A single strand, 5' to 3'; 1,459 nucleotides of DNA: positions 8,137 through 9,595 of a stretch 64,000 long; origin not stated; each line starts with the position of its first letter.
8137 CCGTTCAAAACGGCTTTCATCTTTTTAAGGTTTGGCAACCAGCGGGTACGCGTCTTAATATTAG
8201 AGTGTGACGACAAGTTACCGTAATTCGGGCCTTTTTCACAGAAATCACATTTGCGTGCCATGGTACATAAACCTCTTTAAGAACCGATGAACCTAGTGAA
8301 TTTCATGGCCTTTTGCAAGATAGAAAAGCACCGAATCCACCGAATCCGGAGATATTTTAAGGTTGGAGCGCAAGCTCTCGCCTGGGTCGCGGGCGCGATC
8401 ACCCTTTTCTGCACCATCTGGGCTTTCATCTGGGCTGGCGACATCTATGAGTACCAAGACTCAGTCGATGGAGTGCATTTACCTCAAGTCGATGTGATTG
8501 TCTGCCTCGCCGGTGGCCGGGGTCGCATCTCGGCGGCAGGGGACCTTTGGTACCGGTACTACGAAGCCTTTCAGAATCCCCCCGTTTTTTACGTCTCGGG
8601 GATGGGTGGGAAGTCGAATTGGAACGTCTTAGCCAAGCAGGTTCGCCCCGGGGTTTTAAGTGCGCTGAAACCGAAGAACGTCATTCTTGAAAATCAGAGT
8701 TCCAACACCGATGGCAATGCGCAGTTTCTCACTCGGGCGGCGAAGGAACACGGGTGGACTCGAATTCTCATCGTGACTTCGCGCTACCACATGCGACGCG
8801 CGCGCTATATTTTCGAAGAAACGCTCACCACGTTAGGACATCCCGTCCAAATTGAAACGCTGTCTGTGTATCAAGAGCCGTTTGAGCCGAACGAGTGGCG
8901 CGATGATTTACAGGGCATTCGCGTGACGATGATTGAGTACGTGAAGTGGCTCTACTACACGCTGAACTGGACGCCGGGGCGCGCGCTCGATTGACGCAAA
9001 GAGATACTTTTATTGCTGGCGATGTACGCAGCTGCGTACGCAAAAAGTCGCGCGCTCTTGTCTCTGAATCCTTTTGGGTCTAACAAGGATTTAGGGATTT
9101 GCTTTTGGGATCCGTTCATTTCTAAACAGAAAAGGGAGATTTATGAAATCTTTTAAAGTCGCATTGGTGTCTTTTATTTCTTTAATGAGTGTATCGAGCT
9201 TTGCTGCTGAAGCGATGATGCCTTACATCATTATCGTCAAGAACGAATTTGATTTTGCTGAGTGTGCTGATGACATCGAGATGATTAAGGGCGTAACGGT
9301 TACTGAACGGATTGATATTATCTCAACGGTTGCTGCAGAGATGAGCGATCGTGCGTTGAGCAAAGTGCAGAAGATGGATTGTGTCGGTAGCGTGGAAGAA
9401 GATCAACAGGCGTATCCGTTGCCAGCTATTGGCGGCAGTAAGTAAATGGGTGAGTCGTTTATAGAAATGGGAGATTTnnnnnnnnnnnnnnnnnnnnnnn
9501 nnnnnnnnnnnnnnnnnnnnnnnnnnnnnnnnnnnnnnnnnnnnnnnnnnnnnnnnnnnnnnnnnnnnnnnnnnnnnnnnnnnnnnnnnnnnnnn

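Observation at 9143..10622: Tandemly duplicated secreted inhibitor-I9-like mini-proteins translationally coupled to a cytoplasmic HTH-like protein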

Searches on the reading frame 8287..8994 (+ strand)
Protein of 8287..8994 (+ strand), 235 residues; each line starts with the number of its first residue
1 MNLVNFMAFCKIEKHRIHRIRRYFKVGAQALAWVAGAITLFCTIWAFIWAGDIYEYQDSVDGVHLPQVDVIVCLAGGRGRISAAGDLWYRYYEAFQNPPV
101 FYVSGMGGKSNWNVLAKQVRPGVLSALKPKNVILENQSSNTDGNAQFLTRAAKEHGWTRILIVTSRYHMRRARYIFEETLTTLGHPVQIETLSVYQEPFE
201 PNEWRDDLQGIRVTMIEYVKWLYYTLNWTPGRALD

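Call 3: search_protein_families(library=pfam, proteins=[window:8287-8994:+], max_evalue=1)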
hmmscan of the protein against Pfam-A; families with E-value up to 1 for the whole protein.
window:8287-8994:+ (235 aa): 1 family
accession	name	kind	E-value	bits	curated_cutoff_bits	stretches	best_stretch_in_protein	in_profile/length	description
PF02698.23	DUF218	-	1e-15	58.3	27.6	1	69-201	1-113/133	DUF218 domain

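Call 4: search_protein_families(library=ncbifam, proteins=[window:8287-8994:+], max_evalue=1)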
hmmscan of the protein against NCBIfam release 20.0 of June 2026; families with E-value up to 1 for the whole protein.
window:8287-8994:+ (235 aa): 0 families

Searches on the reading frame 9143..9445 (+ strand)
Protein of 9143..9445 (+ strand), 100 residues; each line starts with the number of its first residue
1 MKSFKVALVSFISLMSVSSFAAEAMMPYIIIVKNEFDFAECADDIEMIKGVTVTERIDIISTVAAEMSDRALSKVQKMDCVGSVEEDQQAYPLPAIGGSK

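Call 3: search_protein_families(library=pfam, proteins=[window:9143-9445:+], max_evalue=1)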
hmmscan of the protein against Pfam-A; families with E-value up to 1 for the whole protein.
window:9143-9445:+ (100 aa): 0 families

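Call 4: search_protein_families(library=ncbifam, proteins=[window:9143-9445:+], max_evalue=1)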
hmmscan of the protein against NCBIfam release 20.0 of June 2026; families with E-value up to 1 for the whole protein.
window:9143-9445:+ (100 aa): 3 families
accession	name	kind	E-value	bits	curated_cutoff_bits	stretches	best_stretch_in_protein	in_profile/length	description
NF041507.1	HrpE_Xanth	equivalog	0.058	13.8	90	1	8-39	34-65/85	HrpE family protein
NF047984.1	porin_WD0745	equivalog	0.098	11.2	600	1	5-63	8-67/662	WD0745 family porin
NF006815.0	PRK09334.1-5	equivalog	0.14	12.5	235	1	47-82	28-64/118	30S ribosomal protein S25e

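Call 8: find_homologous_proteins(query=A1, max_evalue=0.01)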
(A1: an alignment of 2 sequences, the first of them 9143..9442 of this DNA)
Query A1 (2 sequences) (100 aa, profile of the alignment): 2 proteins with E <= 0.01 among 43 candidates.
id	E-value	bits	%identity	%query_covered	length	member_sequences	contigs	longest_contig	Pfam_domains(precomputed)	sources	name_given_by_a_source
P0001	4.5e-56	205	52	100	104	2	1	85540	-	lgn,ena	-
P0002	2.4e-52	193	100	100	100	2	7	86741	-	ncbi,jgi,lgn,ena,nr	ncbi:hypothetical protein K2X30_00095 [bacterium]|jgi:hypothetical protein|nr:hypothetical protein [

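Call 13: find_encoding_contigs(protein=window:9143-9445:+, flank=10000, max_places=8)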
Protein window:9143-9445:+ (100 aa): 12 contigs read that carry it; 8 places shown.
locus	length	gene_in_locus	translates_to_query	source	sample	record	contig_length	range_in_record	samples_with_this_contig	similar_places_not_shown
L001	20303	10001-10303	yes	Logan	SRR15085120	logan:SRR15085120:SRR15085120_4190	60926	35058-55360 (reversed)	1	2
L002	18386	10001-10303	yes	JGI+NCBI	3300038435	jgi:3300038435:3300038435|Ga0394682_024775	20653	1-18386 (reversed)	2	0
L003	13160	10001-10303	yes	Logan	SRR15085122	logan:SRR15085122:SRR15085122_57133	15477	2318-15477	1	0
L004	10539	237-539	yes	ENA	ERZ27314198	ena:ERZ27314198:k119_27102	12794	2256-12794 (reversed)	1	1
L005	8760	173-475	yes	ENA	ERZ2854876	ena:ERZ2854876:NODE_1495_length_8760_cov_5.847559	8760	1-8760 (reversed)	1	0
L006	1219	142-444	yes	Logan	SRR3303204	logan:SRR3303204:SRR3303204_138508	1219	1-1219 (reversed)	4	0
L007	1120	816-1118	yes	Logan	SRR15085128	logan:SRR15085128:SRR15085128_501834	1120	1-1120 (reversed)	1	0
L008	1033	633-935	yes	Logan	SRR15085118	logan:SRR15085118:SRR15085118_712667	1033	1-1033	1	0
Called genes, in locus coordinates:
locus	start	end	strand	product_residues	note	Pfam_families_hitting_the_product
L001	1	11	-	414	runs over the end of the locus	-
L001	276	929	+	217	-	-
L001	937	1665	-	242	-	-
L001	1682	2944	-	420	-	-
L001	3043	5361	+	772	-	PF00390:malic, PF03949:Malic_M, PF01515:PTA_PTB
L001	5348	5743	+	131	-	PF01042:Ribonuc_L-PSP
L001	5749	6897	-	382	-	PF13173:AAA_14, PF13635:DUF4143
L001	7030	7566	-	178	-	-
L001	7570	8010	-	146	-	-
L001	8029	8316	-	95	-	-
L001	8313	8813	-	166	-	-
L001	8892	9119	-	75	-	PF00830:Ribosomal_L28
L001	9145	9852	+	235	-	PF02698:DUF218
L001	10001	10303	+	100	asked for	-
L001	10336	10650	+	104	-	-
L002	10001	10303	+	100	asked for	-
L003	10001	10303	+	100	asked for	-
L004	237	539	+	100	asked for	-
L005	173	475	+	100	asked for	-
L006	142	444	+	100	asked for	-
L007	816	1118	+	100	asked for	?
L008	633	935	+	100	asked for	-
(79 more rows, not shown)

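Call 66: list_cluster_members(proteins=[window:9143-9442:+, window:9478-9789:+, window:9789-10619:+, window:17233-18498:+, P0016, P0019])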
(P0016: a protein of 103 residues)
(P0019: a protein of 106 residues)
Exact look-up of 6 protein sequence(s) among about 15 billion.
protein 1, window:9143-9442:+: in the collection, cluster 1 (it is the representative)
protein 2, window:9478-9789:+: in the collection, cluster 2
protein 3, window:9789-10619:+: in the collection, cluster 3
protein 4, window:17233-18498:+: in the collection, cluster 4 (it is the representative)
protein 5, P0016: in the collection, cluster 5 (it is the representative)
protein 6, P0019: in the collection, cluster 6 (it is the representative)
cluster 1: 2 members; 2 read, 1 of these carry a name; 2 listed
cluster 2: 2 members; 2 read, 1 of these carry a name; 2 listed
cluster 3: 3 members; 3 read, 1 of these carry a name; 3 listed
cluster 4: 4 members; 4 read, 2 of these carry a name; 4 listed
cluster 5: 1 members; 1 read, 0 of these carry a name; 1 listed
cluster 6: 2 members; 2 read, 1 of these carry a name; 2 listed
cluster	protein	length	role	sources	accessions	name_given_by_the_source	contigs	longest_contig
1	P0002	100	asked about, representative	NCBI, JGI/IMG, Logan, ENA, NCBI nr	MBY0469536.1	hypothetical protein K2X30_00095 [bacterium] | hypothetical protein | hypothetical protein [bacterium]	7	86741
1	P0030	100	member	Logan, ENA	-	-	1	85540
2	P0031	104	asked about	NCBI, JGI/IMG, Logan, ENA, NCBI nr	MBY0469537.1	hypothetical protein K2X30_00100 [bacterium] | hypothetical protein | hypothetical protein [bacterium]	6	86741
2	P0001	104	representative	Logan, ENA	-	-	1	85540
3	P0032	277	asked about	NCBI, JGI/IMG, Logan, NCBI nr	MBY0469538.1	DUF4423 domain-containing protein [bacterium] | uncharacterized protein (TIGR02147 family)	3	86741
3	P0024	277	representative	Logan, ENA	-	-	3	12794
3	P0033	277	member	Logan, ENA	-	-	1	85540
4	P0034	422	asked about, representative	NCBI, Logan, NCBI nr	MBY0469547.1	23S rRNA (adenine(2503)-C(2))-methyltransferase RlmN [bacterium]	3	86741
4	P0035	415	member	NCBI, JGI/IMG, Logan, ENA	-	23S rRNA (adenine2503-C2)-methyltransferase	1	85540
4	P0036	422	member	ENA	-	-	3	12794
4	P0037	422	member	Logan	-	-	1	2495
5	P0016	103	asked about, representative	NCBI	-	-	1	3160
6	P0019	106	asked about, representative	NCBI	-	-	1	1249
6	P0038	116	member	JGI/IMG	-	hypothetical protein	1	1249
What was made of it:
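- Checked: The identical proteins were called on 12 contigs from several metagenomes (call 13) and are in NCBI as MBY0469536-38 (call 66).
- Tried and rejected: NCBI calls it 'bacterium' (call 66).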
